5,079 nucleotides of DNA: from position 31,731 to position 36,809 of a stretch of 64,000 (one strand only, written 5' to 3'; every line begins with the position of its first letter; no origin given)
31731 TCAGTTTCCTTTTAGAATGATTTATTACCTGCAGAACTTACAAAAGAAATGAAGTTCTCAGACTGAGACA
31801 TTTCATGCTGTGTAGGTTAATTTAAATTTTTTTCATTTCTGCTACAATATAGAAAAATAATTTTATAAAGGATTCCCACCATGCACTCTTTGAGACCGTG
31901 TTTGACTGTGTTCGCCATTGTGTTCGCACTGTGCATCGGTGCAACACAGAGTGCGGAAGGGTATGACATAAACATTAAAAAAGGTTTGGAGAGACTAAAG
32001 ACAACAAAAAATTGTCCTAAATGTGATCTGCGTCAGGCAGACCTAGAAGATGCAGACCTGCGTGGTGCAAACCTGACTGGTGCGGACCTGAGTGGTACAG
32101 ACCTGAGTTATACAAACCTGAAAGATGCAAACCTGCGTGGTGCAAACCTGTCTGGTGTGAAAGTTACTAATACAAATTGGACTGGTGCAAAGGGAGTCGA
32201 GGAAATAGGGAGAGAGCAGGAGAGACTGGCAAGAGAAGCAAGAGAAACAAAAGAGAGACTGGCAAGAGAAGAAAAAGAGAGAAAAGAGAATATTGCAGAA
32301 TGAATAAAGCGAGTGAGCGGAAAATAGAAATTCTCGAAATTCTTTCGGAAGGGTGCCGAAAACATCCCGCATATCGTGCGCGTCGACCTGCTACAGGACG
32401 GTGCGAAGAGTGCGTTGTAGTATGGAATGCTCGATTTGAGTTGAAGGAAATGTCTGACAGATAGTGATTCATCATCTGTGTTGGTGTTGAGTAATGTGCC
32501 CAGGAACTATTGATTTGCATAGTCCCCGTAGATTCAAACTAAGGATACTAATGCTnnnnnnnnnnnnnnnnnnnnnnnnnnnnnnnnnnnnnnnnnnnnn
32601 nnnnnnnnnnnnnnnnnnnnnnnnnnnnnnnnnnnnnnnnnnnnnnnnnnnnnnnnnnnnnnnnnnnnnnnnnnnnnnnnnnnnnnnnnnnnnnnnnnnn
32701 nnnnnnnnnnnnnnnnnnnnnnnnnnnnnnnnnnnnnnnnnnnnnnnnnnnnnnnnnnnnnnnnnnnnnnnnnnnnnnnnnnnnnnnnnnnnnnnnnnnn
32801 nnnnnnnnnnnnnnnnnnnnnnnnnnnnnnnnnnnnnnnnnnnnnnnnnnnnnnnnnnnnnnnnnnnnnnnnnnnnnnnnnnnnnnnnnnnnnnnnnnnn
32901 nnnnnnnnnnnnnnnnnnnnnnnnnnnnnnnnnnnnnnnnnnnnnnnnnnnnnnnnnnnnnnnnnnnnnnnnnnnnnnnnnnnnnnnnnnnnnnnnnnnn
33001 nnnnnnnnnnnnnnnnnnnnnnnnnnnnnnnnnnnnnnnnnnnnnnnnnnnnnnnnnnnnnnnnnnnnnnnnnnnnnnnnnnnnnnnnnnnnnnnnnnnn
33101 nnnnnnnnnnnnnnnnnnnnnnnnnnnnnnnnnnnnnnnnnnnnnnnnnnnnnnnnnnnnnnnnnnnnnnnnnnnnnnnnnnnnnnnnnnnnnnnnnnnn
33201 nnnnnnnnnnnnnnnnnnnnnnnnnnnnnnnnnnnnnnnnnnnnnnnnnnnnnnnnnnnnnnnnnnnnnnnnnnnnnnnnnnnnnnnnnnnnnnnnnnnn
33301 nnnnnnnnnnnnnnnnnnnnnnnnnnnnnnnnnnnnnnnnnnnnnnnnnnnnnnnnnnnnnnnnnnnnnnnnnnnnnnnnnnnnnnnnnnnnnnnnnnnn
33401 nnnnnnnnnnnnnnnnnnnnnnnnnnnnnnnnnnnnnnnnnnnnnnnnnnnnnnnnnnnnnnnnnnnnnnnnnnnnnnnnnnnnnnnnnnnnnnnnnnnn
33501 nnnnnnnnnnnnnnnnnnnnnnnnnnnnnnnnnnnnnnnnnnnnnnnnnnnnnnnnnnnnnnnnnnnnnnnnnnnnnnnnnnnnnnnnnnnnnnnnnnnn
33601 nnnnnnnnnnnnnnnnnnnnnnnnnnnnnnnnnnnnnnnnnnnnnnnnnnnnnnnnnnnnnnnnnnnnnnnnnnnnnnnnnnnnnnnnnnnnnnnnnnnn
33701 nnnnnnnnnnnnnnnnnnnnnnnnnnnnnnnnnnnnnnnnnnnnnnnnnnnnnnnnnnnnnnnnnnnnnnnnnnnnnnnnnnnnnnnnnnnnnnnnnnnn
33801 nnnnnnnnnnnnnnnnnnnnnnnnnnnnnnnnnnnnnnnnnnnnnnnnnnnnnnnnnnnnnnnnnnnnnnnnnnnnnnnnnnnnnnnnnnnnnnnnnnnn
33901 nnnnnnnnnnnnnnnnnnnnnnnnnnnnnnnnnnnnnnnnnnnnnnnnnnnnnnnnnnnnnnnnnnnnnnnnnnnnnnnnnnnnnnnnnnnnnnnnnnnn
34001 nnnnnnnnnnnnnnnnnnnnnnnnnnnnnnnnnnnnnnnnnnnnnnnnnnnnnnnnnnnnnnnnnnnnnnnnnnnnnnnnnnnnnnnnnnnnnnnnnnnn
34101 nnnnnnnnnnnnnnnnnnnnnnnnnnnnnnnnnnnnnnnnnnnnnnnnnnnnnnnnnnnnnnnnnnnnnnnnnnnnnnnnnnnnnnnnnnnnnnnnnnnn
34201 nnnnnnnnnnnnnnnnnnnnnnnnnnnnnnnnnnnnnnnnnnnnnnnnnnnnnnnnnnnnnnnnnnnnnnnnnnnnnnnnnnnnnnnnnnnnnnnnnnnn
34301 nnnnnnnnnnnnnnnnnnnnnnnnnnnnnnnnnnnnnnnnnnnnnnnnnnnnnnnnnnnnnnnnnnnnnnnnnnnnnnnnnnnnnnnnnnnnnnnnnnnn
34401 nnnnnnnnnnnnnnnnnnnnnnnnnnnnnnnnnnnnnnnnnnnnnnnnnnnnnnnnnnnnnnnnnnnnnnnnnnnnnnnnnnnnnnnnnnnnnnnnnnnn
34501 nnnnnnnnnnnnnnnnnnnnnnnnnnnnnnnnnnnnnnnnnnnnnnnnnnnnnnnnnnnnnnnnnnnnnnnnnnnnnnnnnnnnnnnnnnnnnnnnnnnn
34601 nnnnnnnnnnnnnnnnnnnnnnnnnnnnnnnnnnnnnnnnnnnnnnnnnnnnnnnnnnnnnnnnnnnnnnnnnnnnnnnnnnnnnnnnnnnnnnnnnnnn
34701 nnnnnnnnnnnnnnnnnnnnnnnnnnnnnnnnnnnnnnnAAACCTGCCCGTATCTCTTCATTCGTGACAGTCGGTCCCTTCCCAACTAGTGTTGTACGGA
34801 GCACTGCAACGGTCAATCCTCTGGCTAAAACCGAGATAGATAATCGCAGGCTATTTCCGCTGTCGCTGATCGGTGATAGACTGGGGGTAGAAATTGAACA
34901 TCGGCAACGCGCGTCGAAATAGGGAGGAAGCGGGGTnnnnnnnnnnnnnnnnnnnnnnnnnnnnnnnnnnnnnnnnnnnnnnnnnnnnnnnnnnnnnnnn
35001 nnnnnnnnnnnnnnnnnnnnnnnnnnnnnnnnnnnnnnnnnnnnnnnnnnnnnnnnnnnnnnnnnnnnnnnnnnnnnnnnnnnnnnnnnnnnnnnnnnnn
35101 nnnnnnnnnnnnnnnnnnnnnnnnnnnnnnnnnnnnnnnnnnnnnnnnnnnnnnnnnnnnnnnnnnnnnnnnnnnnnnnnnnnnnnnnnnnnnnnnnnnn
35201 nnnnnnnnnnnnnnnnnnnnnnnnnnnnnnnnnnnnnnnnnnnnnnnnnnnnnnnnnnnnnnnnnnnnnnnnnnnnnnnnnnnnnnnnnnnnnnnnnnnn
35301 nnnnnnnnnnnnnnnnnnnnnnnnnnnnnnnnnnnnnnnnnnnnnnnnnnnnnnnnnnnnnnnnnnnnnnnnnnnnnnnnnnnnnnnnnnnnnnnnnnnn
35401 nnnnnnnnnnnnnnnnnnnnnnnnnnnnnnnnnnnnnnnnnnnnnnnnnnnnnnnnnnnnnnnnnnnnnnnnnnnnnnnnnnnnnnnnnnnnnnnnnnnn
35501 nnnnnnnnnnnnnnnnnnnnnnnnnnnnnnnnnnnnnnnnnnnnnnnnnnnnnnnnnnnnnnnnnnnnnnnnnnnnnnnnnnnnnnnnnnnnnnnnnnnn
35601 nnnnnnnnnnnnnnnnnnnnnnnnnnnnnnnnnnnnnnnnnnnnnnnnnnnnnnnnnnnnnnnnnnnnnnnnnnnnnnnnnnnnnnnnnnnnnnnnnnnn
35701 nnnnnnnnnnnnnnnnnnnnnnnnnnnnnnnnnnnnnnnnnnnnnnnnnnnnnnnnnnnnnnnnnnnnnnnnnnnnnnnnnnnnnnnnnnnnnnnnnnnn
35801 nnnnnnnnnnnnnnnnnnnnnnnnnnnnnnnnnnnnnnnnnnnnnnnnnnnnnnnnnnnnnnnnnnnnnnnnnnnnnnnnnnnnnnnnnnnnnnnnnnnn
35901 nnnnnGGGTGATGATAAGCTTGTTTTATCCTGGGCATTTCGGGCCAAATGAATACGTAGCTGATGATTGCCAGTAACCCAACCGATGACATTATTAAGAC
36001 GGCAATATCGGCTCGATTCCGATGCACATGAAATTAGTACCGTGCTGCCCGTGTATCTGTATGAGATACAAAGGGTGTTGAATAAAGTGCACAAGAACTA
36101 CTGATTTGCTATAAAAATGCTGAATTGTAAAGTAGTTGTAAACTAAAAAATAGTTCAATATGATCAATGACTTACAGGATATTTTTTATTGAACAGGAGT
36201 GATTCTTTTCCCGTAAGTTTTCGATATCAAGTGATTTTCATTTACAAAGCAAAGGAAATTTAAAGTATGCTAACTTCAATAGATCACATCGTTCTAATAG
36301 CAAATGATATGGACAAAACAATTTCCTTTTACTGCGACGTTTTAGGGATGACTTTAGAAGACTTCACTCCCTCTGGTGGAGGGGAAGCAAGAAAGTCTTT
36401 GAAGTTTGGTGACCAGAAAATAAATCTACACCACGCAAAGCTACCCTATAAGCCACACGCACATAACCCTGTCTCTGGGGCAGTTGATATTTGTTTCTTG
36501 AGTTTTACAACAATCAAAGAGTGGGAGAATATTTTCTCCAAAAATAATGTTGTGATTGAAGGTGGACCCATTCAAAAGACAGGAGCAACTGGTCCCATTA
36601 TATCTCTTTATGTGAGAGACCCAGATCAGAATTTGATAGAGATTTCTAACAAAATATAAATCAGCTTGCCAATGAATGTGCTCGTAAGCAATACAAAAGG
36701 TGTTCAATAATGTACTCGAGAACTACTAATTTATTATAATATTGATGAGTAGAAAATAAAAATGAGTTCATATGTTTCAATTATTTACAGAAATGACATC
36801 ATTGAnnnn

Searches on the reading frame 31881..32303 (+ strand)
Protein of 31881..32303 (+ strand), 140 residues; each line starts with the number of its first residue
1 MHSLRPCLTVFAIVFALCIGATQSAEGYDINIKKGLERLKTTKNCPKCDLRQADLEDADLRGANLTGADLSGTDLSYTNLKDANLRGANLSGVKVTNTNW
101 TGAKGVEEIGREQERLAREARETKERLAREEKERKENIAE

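Call 9: search_protein_families(library=pfam, proteins=[window:31881-32303:+], max_evalue=0.01)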
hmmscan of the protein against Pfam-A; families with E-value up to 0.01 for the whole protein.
window:31881-32303:+ (140 aa): 3 families
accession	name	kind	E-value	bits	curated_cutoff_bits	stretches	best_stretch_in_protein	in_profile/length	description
PF00805.28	Pentapeptide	-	2.3e-18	65.9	20.2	2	48-87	1-40/40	Pentapeptide repeats (8 copies)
PF13599.13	Pentapeptide_4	-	4.2e-08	33.6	38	1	47-102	10-65/78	Pentapeptide repeat region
PF13576.12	Pentapeptide_3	-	3.4e-05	24.4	27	0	49-73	22-47/48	Pentapeptide repeats (9 copies)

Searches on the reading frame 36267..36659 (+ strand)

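Call 10: search_protein_families(library=pfam, proteins=[window:36267-36659:+], max_evalue=0.01)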
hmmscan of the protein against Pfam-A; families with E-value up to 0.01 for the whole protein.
window:36267-36659:+ (130 aa): 4 families
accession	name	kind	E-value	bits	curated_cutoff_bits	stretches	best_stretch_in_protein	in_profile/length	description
PF00903.31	Glyoxalase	-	1.4e-15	58.1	20.6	1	5-126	2-121/121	Glyoxalase/Bleomycin resistance protein/Dioxygenase superfamily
PF13468.12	Glyoxalase_3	-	0.0039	17.7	25.1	1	5-33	1-29/176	Glyoxalase-like domain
PF12681.13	Glyoxalase_2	-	0.0063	16.9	30.1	0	7-29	3-25/118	Glyoxalase-like domain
PF13669.12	Glyoxalase_4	-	0.0086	16.8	27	1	6-44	1-39/109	Glyoxalase/Bleomycin resistance protein/Dioxygenase superfamily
